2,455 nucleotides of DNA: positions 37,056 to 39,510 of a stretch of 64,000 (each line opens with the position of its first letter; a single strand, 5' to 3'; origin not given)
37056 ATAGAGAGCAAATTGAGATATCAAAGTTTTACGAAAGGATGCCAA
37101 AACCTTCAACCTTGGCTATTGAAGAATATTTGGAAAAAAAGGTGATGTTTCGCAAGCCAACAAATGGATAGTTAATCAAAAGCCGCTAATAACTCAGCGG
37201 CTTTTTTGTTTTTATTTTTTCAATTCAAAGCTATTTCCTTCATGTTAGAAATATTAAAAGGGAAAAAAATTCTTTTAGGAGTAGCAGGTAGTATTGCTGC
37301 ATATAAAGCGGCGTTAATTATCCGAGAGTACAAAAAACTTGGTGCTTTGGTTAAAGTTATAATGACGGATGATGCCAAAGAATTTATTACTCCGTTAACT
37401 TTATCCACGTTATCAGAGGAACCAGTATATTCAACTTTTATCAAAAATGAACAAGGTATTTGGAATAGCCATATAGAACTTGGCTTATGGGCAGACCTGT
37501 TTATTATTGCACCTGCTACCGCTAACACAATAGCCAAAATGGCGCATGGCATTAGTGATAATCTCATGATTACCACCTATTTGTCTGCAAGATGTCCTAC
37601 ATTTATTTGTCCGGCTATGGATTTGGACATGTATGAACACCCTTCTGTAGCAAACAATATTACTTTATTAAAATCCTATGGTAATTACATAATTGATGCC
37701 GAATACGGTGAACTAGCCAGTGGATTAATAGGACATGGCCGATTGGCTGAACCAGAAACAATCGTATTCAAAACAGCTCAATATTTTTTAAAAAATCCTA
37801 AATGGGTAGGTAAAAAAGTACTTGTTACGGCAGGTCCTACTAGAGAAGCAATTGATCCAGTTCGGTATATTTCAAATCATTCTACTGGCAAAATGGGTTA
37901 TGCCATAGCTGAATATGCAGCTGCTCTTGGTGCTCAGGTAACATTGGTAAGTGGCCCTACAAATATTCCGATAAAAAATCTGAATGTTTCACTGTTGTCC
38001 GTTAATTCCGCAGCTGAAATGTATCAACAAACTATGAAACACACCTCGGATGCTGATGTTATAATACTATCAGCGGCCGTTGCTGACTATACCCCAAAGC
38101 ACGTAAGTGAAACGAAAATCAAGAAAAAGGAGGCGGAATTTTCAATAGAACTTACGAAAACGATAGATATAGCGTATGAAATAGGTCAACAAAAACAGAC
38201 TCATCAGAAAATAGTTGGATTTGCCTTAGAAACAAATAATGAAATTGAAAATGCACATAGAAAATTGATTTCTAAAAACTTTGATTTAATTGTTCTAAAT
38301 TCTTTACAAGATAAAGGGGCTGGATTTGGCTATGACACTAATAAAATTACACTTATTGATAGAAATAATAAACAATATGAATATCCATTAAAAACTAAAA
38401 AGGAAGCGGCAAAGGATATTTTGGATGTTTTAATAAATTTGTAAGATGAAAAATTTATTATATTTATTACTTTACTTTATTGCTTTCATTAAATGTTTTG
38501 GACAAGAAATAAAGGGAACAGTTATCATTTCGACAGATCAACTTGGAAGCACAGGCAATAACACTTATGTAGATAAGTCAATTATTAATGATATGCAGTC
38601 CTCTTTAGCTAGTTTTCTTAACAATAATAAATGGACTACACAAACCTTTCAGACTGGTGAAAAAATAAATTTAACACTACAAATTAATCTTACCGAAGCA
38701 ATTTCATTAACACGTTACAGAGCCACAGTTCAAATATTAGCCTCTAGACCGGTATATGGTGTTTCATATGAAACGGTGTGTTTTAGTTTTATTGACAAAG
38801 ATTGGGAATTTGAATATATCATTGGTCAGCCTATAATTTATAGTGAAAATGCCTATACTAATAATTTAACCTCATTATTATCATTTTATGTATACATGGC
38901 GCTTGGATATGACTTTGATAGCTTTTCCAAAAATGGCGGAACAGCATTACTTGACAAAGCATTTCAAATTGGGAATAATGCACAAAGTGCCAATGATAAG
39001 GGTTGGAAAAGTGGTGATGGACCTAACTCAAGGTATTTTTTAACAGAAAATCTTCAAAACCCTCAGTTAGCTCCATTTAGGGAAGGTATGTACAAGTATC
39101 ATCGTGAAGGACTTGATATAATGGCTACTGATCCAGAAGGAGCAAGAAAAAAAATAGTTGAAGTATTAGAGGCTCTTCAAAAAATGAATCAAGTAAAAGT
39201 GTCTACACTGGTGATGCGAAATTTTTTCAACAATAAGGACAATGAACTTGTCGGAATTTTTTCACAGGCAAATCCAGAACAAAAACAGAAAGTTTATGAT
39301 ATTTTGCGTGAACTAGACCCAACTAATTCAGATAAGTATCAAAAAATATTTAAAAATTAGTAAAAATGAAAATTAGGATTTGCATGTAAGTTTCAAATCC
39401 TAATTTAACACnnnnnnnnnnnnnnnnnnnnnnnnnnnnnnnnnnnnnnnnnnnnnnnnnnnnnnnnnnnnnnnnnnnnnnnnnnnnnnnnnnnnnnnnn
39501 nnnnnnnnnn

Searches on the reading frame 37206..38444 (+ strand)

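Call 83: search_protein_families(library=pfam, proteins=[window:37206-38444:+], max_evalue=0.01)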
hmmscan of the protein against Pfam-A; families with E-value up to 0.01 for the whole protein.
window:37206-38444:+ (412 aa): 2 families
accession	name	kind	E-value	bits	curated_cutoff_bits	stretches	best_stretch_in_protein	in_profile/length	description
PF04127.22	DFP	-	2.3e-71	239.9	22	1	201-384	2-186/186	DNA/pantothenate metabolism flavoprotein C-terminal domain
PF02441.25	Flavoprotein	-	8.3e-34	117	22.7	1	20-192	1-160/162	Flavoprotein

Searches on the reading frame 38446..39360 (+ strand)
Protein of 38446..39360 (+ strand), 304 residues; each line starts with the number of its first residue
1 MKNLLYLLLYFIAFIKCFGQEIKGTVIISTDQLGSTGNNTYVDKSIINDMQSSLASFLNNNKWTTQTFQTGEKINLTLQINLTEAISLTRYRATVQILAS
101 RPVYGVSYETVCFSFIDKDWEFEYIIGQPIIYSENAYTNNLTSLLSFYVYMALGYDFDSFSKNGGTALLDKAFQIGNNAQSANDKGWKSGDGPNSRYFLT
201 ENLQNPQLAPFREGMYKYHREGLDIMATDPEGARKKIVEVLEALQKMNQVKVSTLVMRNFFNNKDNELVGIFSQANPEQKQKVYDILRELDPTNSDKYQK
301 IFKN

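Call 83: search_protein_families(library=pfam, proteins=[window:38446-39360:+], max_evalue=0.01)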
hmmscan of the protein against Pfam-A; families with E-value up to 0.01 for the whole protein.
window:38446-39360:+ (304 aa): 1 family
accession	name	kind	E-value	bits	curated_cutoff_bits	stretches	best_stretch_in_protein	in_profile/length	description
PF16119.10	DUF4835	-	3.7e-94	315.4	25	1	20-301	1-276/276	Domain of unknown function (DUF4835)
